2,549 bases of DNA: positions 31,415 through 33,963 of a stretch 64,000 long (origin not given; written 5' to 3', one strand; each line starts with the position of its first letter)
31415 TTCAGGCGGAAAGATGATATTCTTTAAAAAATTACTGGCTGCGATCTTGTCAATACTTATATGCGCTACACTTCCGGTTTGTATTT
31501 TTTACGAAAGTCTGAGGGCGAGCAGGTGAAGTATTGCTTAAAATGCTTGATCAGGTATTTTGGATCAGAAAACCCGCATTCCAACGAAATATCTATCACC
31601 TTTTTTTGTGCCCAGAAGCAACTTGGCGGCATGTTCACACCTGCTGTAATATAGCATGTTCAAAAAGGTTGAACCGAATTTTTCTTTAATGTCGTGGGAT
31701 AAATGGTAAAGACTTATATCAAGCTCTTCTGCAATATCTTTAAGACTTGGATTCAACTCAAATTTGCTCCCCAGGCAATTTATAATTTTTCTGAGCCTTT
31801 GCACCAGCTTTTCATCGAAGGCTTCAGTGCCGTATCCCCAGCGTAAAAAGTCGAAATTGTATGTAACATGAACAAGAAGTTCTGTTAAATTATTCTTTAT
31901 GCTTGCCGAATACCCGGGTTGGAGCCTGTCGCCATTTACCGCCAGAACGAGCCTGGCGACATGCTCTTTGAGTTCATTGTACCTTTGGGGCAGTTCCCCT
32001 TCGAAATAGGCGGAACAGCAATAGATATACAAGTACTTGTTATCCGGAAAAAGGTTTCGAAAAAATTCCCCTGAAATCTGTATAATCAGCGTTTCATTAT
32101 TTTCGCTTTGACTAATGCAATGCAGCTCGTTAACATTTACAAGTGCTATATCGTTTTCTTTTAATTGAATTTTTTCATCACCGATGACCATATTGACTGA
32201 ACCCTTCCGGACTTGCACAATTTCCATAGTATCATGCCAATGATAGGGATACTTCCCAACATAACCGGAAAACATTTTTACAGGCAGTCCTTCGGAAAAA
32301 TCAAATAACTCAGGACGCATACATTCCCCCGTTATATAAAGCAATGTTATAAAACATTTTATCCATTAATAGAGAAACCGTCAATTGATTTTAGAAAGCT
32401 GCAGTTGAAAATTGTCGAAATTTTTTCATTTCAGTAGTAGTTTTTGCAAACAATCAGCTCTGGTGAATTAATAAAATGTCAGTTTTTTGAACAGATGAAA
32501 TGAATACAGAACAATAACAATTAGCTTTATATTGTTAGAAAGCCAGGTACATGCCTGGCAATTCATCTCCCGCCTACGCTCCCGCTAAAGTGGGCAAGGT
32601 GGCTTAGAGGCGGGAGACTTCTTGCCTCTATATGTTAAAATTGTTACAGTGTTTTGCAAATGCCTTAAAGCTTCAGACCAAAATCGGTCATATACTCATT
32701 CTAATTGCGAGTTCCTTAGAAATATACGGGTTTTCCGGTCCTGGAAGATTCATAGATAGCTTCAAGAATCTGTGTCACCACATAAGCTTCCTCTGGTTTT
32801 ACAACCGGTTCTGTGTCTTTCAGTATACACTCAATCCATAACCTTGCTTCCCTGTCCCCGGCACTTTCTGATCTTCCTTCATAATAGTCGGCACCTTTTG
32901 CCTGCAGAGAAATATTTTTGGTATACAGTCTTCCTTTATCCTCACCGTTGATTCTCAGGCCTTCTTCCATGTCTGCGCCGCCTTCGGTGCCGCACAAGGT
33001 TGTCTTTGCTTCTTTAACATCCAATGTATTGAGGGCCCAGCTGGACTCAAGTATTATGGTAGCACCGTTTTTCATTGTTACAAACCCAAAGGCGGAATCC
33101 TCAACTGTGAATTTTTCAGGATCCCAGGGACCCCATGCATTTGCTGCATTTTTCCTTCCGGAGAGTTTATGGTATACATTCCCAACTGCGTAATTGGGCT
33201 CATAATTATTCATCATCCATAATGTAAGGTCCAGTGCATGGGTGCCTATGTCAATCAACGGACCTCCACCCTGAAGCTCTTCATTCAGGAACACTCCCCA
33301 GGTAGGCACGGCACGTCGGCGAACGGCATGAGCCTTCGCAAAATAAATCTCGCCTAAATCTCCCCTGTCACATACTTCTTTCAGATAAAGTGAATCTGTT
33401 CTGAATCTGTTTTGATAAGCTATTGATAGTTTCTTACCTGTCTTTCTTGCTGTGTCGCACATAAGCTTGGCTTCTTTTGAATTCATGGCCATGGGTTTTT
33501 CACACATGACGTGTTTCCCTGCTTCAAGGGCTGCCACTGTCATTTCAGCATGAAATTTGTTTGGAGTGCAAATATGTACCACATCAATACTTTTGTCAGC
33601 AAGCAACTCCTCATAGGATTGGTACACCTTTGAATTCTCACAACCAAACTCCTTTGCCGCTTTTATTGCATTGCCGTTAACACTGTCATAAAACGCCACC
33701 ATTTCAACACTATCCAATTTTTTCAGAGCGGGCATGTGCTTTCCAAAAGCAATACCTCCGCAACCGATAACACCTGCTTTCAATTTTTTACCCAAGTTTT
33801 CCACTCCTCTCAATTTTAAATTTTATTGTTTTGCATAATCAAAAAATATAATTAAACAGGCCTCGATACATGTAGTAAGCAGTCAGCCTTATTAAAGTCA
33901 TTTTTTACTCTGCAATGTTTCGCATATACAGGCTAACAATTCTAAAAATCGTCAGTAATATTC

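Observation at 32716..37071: LacI-controlled ThuA-like + Gfo/Idh/MocA + xylose-isomerase-fold gene set: candidate oxidative (3-keto) glycoside-cleavage pathway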

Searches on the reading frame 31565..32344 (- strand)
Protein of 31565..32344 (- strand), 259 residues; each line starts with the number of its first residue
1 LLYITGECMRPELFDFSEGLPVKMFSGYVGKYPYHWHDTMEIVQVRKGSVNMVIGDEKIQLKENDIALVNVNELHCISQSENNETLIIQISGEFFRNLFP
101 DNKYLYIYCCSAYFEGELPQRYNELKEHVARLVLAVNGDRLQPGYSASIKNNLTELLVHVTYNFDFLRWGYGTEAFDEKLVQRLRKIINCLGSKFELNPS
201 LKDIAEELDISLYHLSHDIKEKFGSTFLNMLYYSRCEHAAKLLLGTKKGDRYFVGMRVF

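Call 5: search_protein_families(library=pfam, proteins=[window:31565-32344:-], max_evalue=0.01)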
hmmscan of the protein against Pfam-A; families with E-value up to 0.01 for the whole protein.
window:31565-32344:- (259 aa): 3 families
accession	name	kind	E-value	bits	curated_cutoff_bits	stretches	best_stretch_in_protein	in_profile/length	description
PF02311.25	AraC_binding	-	7.3e-12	45.6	21.1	1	32-157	16-135/135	AraC-like ligand binding domain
PF07883.17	Cupin_2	-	2.9e-05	24.1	27.2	1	33-79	12-58/70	Cupin domain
PF12833.13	HTH_18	-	6.4e-05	23.6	33.6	1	204-246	1-43/80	Helix-turn-helix domain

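Call 6: search_protein_families(library=ncbifam, proteins=[window:31565-32344:-], max_evalue=0.01)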
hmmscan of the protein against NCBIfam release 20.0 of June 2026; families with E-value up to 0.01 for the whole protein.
window:31565-32344:- (259 aa): 4 families
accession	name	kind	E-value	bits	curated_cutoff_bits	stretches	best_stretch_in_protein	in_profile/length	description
NF047455.1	TF_Staph_AryK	equivalog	5.9e-12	44.7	850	1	36-247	19-222/759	transcriptional regulator AryK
NF010028.0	PRK13503.1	equivalog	2.8e-06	27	288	1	31-243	27-232/278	HTH-type transcriptional activator RhaS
NF007860.0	PRK10572.1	equivalog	0.0047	15.8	208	0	177-247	178-248/292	arabinose operon transcriptional regulator AraC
NF007693.0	PRK10371.1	equivalog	0.0086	15.3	253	0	34-86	48-100/309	transcriptional regulator MelR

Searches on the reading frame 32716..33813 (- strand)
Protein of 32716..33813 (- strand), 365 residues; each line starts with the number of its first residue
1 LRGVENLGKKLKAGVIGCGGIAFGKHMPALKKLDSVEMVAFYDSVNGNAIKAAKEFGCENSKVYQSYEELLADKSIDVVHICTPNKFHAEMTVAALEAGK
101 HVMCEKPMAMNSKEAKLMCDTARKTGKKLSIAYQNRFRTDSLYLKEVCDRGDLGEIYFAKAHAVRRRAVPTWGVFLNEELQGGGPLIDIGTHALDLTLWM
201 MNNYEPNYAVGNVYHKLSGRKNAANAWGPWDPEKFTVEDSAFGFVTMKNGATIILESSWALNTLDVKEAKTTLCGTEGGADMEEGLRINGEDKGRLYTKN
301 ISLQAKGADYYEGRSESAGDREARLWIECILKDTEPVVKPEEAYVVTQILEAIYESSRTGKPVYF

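Call 5: search_protein_families(library=pfam, proteins=[window:32716-33813:-], max_evalue=0.01)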
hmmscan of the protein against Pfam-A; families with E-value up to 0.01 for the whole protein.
window:32716-33813:- (365 aa): 5 families
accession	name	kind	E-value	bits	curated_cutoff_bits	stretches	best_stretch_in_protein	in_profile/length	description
PF01408.29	GFO_IDH_MocA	-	1e-31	110.5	24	1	12-133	2-120/120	Oxidoreductase family, NAD-binding Rossmann fold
PF22725.1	GFO_IDH_MocA_C3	-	8.9e-19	68.2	27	1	143-279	3-122/124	GFO/IDH/MocA C-terminal domain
PF02894.22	GFO_IDH_MocA_C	-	1.8e-17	64.3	22.9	1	145-363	1-216/218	Oxidoreductase family, C-terminal alpha/beta domain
PF03447.22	NAD_binding_3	-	1e-05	26.6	24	1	17-129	1-113/116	Homoserine dehydrogenase, NAD binding domain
PF01118.30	Semialdhyde_dh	-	0.0066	17.3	26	0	12-102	1-93/121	Semialdehyde dehydrogenase, NAD binding domain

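Call 6: search_protein_families(library=ncbifam, proteins=[window:32716-33813:-], max_evalue=0.01)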
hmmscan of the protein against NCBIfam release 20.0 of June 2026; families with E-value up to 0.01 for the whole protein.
window:32716-33813:- (365 aa): 11 families
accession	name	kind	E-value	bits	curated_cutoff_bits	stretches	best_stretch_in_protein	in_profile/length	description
TIGR04380.1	myo_inos_iolG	equivalog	8.9e-34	116.8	355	1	10-363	1-329/330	inositol 2-dehydrogenase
NF052479.1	LevoglcsnDh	equivalog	2.9e-30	105.2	650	1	43-216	43-217/386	levoglucosan dehydrogenase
NF040723.1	UDP-GlcNAcDh_Arch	equivalog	5.6e-28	98.3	450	1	11-280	1-235/302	UDP-N-acetylglucosamine 3-dehydrogenase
NF041392.1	XylDh_Gfo6_Halo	equivalog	1.4e-23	83.3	350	1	10-363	16-348/350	D-xylose 1-dehydrogenase Gfo6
NF008607.0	PRK11579.1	subfamily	4.9e-23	81.7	330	1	9-200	3-188/346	oxidoreductase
NF052679.1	InsChiInosDhIolG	equivalog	2.5e-21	76.1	540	1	11-203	3-187/343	bifunctional inositol 2-dehydrogenase/D-chiro-inositol 1-dehydrogenase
NF007574.0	PRK10206.1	equivalog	4.9e-15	55.4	352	1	16-197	8-183/345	oxidoreductase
NF058561.1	BT_2158_fam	equivalog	2.4e-14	52.8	750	1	9-173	34-190/487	glycoside 3-dehydrogenase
NF058563.1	BT_2159_fam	equivalog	3.3e-11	42.8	650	1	12-202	2-184/350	disaccharide 3-dehydrogenase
NF009830.0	PRK13304.1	equivalog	4.5e-07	29.6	267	1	11-129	2-116/265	aspartate dehydrogenase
TIGR03944.1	dehyd_SbnB_fam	equivalog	0.0054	15.8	326.9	1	10-85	132-208/327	2,3-diaminopropionate biosynthesis protein SbnB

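Call 20: search_solved_structures(query=window:32716-33813:-, max_evalue=1e-15)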
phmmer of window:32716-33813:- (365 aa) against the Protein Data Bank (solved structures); distinct sequences matched with E-value up to 1e-15: 38.
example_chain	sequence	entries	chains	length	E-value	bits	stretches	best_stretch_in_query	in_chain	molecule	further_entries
9m3d_B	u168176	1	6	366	3.9e-128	430.5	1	10-363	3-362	DgpA1 from W974-1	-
7xr9_A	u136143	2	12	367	6.5e-126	423.2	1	9-360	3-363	DgpA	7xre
3e18_A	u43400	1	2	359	3e-34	121.6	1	9-204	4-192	oxidoreductase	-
1evj_A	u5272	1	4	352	2.9e-27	98.7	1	14-203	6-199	GLUCOSE-FRUCTOSE OXIDOREDUCTASE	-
1ofg_A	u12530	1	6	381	7e-27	97.4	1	14-203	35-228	GLUCOSE-FRUCTOSE OXIDOREDUCTASE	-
1ryd_A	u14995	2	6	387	7.5e-27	97.3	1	14-203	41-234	glucose-fructose oxidoreductase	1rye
5a02_A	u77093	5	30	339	8.7e-27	97.1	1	8-202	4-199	ALDOSE-ALDOSE OXIDOREDUCTASE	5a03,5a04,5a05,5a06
1h6a_A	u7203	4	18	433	1.1e-26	96.7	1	14-203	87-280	PRECURSOR FORM OF GLUCOSE-FRUCTOSE OXIDOREDUCTASE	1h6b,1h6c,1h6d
9m37_A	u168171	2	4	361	9.6e-25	90.4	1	11-209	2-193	P581a DgpA2 and isoorientin complex structure | Gfo/Idh/MocA family protein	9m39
3ec7_A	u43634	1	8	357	6.1e-24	87.7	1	8-172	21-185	Putative Dehydrogenase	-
4gqa_A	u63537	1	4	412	7e-24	87.5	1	38-203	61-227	NAD binding Oxidoreductase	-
3cea_A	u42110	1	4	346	6.3e-23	84.4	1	7-210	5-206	Myo-inositol 2-dehydrogenase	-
4fb5_A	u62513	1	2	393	1.3e-22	83.3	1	18-203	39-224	Probable oxidoreductase protein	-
6a3f_A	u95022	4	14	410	2.2e-21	79.3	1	49-214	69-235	Putative dehydrogenase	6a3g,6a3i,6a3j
2glx_A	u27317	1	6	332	5.8e-20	74.6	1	51-212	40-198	1,5-anhydro-D-fructose reductase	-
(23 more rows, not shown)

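Call 27: search_solved_structures(query=window:32716-33813:-, max_evalue=1e-100, show_alignments=2)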
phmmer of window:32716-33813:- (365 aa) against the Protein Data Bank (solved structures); distinct sequences matched with E-value up to 1e-100: 2.
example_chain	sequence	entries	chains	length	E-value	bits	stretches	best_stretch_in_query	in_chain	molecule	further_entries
9m3d_B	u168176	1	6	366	3.9e-128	430.5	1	10-363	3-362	DgpA1 from W974-1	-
7xr9_A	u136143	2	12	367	6.5e-126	423.2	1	9-360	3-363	DgpA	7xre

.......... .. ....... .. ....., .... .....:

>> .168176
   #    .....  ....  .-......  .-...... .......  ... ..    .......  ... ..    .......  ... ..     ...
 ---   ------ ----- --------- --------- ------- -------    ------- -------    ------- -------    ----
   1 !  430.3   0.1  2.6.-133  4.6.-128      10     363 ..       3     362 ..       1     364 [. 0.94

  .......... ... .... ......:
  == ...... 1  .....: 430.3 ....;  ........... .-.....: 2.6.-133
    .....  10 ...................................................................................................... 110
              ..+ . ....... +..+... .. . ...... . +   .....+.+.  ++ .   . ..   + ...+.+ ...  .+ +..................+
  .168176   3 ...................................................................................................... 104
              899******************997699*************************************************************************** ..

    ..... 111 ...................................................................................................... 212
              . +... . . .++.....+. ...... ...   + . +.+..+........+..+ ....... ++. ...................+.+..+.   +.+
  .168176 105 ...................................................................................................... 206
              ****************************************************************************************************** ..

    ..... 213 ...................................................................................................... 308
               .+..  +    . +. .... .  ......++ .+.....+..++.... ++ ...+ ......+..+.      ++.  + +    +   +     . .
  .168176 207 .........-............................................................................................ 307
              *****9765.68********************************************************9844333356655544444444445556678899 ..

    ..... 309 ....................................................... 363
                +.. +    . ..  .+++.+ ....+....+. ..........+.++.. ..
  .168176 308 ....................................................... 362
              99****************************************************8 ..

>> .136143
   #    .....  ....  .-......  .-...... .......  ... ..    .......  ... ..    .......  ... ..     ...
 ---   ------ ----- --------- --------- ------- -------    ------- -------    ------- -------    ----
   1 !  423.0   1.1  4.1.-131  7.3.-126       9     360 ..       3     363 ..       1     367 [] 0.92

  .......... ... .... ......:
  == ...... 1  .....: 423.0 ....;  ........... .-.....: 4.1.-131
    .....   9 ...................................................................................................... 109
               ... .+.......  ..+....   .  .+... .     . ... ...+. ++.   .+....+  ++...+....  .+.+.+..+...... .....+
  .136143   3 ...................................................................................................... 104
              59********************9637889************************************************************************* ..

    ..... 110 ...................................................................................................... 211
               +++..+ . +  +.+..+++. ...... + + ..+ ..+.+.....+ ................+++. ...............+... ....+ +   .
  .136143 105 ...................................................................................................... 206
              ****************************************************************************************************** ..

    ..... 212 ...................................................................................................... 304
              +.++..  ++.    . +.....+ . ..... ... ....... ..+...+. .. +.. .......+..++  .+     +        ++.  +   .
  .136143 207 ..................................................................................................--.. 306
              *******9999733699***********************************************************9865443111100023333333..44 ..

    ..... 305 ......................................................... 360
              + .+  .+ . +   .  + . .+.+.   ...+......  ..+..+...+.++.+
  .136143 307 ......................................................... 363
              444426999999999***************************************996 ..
